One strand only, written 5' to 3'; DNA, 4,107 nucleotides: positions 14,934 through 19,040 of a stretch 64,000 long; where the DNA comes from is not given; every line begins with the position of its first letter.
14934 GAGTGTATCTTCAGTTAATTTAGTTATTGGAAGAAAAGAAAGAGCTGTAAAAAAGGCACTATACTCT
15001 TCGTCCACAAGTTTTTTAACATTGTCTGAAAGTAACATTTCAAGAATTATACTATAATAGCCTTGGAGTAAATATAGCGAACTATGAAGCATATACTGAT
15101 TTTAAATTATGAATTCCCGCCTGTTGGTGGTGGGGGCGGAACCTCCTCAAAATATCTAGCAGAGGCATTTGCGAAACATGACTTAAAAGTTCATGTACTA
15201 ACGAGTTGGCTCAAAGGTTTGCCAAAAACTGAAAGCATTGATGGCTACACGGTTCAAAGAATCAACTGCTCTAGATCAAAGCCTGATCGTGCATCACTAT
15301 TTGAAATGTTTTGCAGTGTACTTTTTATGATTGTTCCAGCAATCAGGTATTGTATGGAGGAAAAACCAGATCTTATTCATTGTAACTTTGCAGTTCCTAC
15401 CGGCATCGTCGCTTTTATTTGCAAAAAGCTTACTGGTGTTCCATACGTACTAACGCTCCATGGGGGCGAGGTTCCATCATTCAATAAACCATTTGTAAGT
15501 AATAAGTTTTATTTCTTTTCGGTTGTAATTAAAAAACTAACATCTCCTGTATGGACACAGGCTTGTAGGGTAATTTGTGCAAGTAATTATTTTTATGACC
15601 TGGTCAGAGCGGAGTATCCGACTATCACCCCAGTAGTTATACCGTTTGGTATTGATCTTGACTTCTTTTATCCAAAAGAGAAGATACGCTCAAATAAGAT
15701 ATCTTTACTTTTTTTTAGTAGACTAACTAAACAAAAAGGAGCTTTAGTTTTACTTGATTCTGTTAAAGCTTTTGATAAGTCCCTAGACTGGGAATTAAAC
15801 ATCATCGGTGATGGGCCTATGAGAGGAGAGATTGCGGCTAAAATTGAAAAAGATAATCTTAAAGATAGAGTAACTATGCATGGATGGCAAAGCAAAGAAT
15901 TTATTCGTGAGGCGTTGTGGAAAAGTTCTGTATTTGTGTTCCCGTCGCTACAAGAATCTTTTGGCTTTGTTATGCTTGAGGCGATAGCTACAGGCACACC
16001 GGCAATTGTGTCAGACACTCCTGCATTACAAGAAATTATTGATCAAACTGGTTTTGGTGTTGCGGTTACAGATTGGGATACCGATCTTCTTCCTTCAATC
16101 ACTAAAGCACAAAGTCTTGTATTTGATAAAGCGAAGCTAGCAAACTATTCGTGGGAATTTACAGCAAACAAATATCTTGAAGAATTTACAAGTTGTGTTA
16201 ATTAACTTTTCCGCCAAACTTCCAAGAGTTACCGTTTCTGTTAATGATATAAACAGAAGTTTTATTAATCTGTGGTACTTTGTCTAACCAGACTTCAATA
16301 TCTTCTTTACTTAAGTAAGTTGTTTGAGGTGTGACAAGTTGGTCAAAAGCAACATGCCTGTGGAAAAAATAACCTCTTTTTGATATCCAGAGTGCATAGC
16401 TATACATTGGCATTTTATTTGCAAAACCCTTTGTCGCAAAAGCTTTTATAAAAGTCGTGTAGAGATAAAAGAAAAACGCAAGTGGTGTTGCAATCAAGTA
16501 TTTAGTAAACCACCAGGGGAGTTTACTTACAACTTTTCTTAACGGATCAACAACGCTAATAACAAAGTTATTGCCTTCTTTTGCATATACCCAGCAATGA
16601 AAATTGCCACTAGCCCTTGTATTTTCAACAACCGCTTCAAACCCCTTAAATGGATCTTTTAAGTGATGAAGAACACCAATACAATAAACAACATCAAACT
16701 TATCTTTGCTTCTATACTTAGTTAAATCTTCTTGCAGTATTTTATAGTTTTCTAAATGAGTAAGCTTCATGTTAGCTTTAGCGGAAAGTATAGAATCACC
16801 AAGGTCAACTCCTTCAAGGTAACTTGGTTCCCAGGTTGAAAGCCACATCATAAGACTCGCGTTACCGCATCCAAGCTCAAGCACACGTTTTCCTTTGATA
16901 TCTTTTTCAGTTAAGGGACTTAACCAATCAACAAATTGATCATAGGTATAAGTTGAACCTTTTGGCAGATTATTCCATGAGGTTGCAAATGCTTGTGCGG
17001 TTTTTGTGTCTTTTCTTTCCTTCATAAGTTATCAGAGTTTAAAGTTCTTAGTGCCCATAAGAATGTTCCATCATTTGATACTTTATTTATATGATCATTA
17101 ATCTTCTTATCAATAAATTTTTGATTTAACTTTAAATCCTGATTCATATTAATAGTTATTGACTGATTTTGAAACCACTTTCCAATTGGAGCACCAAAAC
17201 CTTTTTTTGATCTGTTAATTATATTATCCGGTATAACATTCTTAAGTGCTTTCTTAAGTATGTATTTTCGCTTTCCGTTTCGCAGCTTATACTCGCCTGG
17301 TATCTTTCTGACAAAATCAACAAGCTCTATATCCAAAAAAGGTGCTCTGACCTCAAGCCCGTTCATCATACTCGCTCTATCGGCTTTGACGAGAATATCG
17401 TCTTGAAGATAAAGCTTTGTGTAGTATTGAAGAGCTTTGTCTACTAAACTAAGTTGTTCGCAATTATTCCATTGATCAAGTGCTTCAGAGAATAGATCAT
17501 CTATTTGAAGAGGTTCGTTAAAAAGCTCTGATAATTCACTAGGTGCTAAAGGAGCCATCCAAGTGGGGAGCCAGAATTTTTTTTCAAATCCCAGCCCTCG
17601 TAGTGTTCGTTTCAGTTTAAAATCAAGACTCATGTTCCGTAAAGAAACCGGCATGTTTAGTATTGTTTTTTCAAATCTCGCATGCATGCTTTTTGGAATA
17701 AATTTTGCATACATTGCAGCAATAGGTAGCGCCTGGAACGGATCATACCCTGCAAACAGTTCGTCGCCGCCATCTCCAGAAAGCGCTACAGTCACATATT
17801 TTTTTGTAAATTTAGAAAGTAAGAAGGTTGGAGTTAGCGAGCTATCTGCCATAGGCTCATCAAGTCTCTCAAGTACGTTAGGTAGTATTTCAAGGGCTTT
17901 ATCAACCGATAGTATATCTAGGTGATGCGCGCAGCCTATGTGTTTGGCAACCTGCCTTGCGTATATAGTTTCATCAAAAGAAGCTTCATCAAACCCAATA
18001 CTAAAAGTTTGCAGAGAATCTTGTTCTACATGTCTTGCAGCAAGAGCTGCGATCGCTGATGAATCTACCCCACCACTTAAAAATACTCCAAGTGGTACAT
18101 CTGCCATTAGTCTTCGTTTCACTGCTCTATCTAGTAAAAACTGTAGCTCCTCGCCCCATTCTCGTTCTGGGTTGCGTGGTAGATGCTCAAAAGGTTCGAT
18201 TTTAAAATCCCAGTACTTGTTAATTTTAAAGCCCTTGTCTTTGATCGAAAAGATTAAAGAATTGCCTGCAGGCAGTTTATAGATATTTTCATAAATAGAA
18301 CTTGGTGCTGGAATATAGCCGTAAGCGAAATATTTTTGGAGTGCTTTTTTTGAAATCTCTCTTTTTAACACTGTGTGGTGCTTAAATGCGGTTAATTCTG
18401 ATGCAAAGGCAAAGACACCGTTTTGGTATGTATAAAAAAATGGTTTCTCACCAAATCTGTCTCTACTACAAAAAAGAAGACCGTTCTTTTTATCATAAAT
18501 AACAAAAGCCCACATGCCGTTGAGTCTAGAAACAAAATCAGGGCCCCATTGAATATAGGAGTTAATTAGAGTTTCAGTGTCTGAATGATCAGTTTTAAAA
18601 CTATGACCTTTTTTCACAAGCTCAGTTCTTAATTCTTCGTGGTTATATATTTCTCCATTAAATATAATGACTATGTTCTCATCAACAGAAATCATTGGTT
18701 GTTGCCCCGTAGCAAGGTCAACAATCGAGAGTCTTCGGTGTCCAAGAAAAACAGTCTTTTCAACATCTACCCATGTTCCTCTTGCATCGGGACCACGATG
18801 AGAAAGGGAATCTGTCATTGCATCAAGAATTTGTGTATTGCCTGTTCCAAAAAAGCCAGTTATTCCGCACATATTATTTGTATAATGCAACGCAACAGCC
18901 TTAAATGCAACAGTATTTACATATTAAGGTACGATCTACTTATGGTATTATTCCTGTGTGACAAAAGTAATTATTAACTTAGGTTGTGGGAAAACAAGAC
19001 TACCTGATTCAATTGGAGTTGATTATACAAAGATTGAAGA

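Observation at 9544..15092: Minus-strand operon: methyltransferase, 738-aa membrane protein, polyprenyl-phosphate sugar synthase, FAD oxidoreductase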

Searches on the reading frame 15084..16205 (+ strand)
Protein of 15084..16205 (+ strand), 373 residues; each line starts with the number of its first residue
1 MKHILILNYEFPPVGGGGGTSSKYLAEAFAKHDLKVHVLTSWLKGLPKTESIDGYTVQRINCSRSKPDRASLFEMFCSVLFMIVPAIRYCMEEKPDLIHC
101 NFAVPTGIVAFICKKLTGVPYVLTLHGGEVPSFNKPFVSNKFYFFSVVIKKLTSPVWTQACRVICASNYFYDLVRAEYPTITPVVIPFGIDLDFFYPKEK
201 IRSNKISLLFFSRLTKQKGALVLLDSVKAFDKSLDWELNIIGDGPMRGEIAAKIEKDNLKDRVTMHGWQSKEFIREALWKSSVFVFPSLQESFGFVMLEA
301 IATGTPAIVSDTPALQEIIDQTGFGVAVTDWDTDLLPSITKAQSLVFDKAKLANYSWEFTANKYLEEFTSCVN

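Call 3: search_protein_families(library=pfam, proteins=[window:15084-16205:+], max_evalue=0.01)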
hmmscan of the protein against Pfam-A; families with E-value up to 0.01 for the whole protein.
window:15084-16205:+ (373 aa): 7 families
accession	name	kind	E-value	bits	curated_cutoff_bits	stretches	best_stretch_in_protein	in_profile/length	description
PF00534.26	Glycos_transf_1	-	2.2e-26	92.9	26.4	1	198-329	8-141/172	Glycosyl transferases group 1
PF13692.12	Glyco_trans_1_4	-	2.5e-26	93.1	27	1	207-332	3-129/142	Glycosyl transferases group 1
PF13439.12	Glyco_transf_4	-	3.6e-20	73.1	28.5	1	16-193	2-169/170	Glycosyltransferase Family 4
PF20706.3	GT4-conflict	-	1.8e-12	47.4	26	1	173-324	164-324/385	Family 4 Glycosyltransferase in conflict systems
PF13579.12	Glyco_trans_4_4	-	2.2e-10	41.5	29.7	1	16-187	1-156/158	Glycosyl transferase 4-like domain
PF13477.12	Glyco_trans_4_2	-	2.5e-10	41.1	23.4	1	25-138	16-119/139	Glycosyl transferase 4-like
PF08323.17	Glyco_transf_5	-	0.00048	20.3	22.7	0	64-127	102-167/239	Starch synthase catalytic domain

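Call 56: search_protein_families(library=ncbifam, max_evalue=0.00001, proteins=[window:15084-16205:+])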
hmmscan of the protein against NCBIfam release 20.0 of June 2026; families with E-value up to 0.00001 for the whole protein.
window:15084-16205:+ (373 aa): 28 families (the best 25 are shown)
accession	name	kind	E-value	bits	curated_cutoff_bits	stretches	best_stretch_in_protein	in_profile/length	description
NF041876.1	EPS_EpsE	equivalog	1.5e-27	96.9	400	1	81-336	100-351/389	exopolysaccharide biosynthesis GT4 family glycosyltransferase EpsE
NF047684.1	TeichurnBiosyTuaC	equivalog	3e-25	89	550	1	94-319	108-328/391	teichuronic acid biosynthesis protein TuaC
TIGR03999.1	thiol_BshA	equivalog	3.9e-24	85.3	273.7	1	13-355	10-345/375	N-acetyl-alpha-D-glucosaminyl L-malate synthase BshA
TIGR02149.1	glgA_Coryne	subfamily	3.3e-21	75.9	302.4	1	4-351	3-357/391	glycogen synthase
NF046085.1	XrtY_assoc_Gly1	equivalog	3.8e-17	62.2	400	1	115-344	120-348/387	XrtY-associated glycosyltransferase XYAG1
NF038295.1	EPS_HpsP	equivalog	3.3e-16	59.3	550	1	98-342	98-349/388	hormogonium polysaccharide biosynthesis glycosyltransferase HpsP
NF053513.1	Gtran_IagA_BgsA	equivalog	3.7e-14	52.5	460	1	254-321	209-276/333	LTA glycolipid anchor biosynthesis glycosyltransferase, IagA/BgsA family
NF007396.0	PRK09922.1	equivalog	4.5e-14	52.1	385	1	202-322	179-302/361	lipopolysaccharide 1,6-galactosyltransferase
TIGR04047.1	MSMEG_0565_glyc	hypoth_equivalog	1.2e-13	50.9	259.85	1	276-368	272-371/373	MSMEG_0565 family glycosyltransferase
NF047880.1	glyco_SdgA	exception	1.7e-13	50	800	1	199-359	309-467/488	serine-aspartate repeat adhesin O-glycosyltransferase SdgA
NF041879.1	EPS_EpsH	equivalog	2.7e-12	46.1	800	1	205-328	237-361/431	exopolysaccharide biosynthesis glycosyltransferase EpsH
TIGR02095.1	glgA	subfamily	3.7e-12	45.7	328.45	1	205-366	294-472/477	glycogen/starch synthase, ADP-glucose type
NF050063.1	ProtGlycPglJ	equivalog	4.6e-12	45.8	500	1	198-352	187-335/363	N-acetylgalactosamine-N,N'-diacetylbacillosaminyl-diphospho-undecaprenol 4-alpha-N-acetylgalactosaminyltransferase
NF049988.1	MGlcDAGSynMgs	equivalog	5.6e-12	45.7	400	1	90-327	82-336/398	alpha-monoglucosyldiacylglycerol synthase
TIGR03449.1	mycothiol_MshA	equivalog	1.1e-11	44.3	462.5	1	25-368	30-400/406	D-inositol-3-phosphate glycosyltransferase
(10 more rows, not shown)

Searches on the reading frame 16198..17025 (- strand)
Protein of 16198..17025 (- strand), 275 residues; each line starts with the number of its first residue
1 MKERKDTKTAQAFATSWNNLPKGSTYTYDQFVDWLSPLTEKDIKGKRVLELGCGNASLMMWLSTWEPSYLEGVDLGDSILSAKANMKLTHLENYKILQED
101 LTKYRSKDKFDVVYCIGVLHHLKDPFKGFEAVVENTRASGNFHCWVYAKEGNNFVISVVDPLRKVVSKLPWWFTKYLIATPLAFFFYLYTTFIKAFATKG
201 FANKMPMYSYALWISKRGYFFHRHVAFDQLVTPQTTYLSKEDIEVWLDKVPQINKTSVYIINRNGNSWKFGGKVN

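Call 3: search_protein_families(library=pfam, proteins=[window:16198-17025:-], max_evalue=0.01)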
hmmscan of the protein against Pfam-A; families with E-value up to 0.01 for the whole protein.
window:16198-17025:- (275 aa): 11 families
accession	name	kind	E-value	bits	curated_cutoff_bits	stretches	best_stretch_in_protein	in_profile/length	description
PF08242.18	Methyltransf_12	-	5.7e-11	43.4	30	1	49-140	1-96/98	Methyltransferase domain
PF13649.12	Methyltransf_25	-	9.9e-10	39.4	27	1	48-132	1-89/97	Methyltransferase domain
PF13489.12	Methyltransf_23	-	1.1e-09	38.7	27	1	32-136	10-108/164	Methyltransferase domain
PF13847.12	Methyltransf_31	-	2.6e-09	37.4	27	1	44-140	3-105/145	Methyltransferase domain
PF08241.18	Methyltransf_11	-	3.8e-09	37.5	21.2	1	49-141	1-92/95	Methyltransferase domain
PF08003.17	Methyltransf_9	-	3.8e-07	29.8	23.8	1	41-142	112-215/315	Protein of unknown function (DUF1698)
PF05175.20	MTS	-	1.7e-05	25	23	1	40-115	29-104/170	Methyltransferase small domain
PF07021.18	MetW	-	0.001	19.1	21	1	44-126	13-92/193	Methionine biosynthesis protein MetW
PF05401.17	NodS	-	0.0014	18.9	24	1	38-133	37-129/201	Nodulation protein S (NodS)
PF05219.18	DREV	-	0.0054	16.3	26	1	39-140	89-182/265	DREV methyltransferase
PF06325.19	PrmA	-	0.0057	16.6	22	1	39-115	156-232/296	Ribosomal protein L11 methyltransferase (PrmA)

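Call 56: search_protein_families(library=ncbifam, max_evalue=0.00001, proteins=[window:16198-17025:-])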
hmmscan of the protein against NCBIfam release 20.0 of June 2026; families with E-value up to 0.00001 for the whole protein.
window:16198-17025:- (275 aa): 7 families
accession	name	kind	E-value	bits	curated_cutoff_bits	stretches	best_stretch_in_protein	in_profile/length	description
NF011650.0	PRK15068.1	equivalog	6.8e-09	35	209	1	41-141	119-222/324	tRNA 5-methoxyuridine(34)/uridine 5-oxyacetic acid(34) synthase CmoB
TIGR01983.1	UbiG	equivalog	8.3e-09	35.1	102.95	1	40-150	45-157/228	bifunctional 2-polyprenyl-6-hydroxyphenol methylase/3-demethylubiquinol 3-O-methyltransferase UbiG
TIGR00452.1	TIGR00452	equivalog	1.7e-08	33.7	275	1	41-141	114-216/316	tRNA 5-methoxyuridine(34)/uridine 5-oxyacetic acid(34) synthase CmoB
TIGR02021.1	BchM-ChlM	equivalog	7e-07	28.9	158.9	1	22-123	35-132/218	magnesium protoporphyrin IX methyltransferase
TIGR02072.1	BioC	equivalog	8.8e-07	29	184.95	1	36-146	25-134/244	malonyl-ACP O-methyltransferase BioC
NF004851.0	PRK06202.1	equivalog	2.7e-06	27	243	1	18-125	38-145/237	hypothetical protein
TIGR04290.1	meth_Rta_06860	hypoth_equivalog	4.1e-06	26.4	300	1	37-136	42-142/226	TIGR04290 family methyltransferase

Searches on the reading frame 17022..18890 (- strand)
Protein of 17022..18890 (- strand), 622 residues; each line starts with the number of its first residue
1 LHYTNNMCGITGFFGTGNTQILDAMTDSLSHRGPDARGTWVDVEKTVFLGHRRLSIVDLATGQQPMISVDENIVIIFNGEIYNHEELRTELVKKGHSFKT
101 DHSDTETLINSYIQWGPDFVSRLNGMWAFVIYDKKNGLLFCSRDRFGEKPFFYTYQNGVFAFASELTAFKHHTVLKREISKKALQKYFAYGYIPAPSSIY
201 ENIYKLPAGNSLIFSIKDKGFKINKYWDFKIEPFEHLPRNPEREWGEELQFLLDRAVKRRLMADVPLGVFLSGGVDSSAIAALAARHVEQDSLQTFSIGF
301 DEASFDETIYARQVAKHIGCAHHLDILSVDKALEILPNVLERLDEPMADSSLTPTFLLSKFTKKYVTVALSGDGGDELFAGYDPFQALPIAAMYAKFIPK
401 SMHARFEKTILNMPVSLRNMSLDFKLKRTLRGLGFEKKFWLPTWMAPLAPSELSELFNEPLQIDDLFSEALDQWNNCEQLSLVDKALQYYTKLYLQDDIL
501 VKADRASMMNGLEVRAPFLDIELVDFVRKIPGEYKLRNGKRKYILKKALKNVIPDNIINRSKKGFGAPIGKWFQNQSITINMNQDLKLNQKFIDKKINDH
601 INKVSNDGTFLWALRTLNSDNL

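Call 56: search_protein_families(library=ncbifam, max_evalue=0.00001, proteins=[window:17022-18890:-])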
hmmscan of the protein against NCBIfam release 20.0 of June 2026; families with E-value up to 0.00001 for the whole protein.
window:17022-18890:- (622 aa): 9 families
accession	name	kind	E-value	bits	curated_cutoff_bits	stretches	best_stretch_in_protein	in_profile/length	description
TIGR03108.1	eps_aminotran_1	hypoth_equivalog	9.9e-154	513.4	816.9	1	7-616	1-620/628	XrtA/PEP-CTERM system amidotransferase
TIGR01536.1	asn_synth_AEB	equivalog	2.3e-151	505.3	267.1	1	8-565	1-517/517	asparagine synthase (glutamine-hydrolyzing)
TIGR03104.1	trio_amidotrans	equivalog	3.9e-117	391.9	570.1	2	7-388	1-386/589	N-acetylglutaminylglutamine amidotransferase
NF006949.0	PRK09431.1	equivalog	5.7e-98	328.8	499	3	7-172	1-168/554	asparagine synthase B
NF033535.1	lass_lactam_cya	exception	1.2e-77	262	525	2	7-400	1-398/668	lasso peptide isopeptide bond-forming cyclase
NF033561.1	macrolact_Ik_Al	subfamily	9.1e-21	74.1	300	1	195-380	150-332/561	albusnodin/ikarugamycin family macrolactam cyclase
NF001484.0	PRK00331.1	subfamily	5.8e-10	38.2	381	1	64-176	86-205/601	isomerizing glutamine--fructose-6-phosphate transaminase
TIGR01134.1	purF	equivalog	2.9e-09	36.8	350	1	46-180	65-210/432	amidophosphoribosyltransferase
TIGR01135.1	glmS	equivalog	2.1e-08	33.2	418.05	1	64-173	85-201/607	glutamine--fructose-6-phosphate transaminase (isomerizing)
